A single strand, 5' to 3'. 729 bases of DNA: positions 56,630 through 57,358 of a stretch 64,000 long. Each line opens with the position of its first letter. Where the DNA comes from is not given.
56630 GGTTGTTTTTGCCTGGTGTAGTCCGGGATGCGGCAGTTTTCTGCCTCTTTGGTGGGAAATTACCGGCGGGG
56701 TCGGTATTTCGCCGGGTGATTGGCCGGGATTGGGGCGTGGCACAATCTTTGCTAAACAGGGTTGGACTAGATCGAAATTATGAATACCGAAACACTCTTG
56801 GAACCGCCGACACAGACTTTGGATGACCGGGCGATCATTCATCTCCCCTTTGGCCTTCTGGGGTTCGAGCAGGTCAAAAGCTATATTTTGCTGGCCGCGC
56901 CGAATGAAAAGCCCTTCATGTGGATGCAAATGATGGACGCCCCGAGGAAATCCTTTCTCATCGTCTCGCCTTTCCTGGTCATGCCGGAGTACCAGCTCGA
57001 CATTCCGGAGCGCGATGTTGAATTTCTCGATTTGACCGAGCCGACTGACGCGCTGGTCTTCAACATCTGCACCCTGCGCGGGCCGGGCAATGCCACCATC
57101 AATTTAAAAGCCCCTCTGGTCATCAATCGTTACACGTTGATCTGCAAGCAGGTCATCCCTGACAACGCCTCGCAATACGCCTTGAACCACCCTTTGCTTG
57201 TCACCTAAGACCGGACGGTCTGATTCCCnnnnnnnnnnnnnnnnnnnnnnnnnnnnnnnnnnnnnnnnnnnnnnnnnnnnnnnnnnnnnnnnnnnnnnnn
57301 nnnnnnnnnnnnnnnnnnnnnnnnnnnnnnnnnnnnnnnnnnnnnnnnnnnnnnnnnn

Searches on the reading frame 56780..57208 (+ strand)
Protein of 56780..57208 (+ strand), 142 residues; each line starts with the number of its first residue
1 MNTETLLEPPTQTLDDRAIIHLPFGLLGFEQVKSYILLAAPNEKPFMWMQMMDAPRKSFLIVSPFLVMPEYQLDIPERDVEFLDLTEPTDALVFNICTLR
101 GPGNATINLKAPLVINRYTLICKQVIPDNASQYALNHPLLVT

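Call 5: search_protein_families(library=pfam, proteins=[window:56780-57208:+])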
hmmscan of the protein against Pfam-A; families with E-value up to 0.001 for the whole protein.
window:56780-57208:+ (142 aa): 1 family
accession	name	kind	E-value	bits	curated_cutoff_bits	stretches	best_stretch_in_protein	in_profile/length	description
PF02623.20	FliW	-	3.6e-32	111.2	25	1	20-139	1-122/122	FliW protein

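Call 50: list_cluster_members(proteins=[P0001, P0004, P0038, window:56780-57205:+, window:8016-9188:+])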
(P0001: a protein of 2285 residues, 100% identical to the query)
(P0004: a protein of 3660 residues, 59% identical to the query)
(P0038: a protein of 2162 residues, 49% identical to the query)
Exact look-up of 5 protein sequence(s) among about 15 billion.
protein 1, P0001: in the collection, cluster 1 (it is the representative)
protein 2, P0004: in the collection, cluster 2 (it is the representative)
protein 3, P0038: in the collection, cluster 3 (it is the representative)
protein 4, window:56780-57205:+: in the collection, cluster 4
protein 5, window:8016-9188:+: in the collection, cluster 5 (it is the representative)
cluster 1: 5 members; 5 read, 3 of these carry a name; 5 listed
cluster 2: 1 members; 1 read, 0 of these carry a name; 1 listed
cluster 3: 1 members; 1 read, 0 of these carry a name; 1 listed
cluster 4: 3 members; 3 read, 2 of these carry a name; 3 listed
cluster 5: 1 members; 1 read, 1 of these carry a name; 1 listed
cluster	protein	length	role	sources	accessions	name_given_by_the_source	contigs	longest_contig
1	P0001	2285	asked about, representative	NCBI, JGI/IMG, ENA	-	-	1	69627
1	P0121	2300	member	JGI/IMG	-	glycosyltransferase involved in cell wall biosynthesis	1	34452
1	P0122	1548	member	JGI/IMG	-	glycosyltransferase involved in cell wall biosynthesis/Tfp pilus assembly protein PilF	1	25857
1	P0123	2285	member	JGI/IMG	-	glycosyltransferase involved in cell wall biosynthesis/Tfp pilus assembly protein PilF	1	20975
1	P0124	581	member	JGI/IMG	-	-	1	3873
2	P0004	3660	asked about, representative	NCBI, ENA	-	-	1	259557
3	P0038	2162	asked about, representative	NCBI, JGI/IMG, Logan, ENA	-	-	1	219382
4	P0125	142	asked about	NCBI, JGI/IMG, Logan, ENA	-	flagellar assembly factor FliW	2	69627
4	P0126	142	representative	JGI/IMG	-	-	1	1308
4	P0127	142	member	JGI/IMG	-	flagellar assembly factor FliW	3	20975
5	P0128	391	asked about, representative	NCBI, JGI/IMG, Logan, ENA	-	GTP-binding protein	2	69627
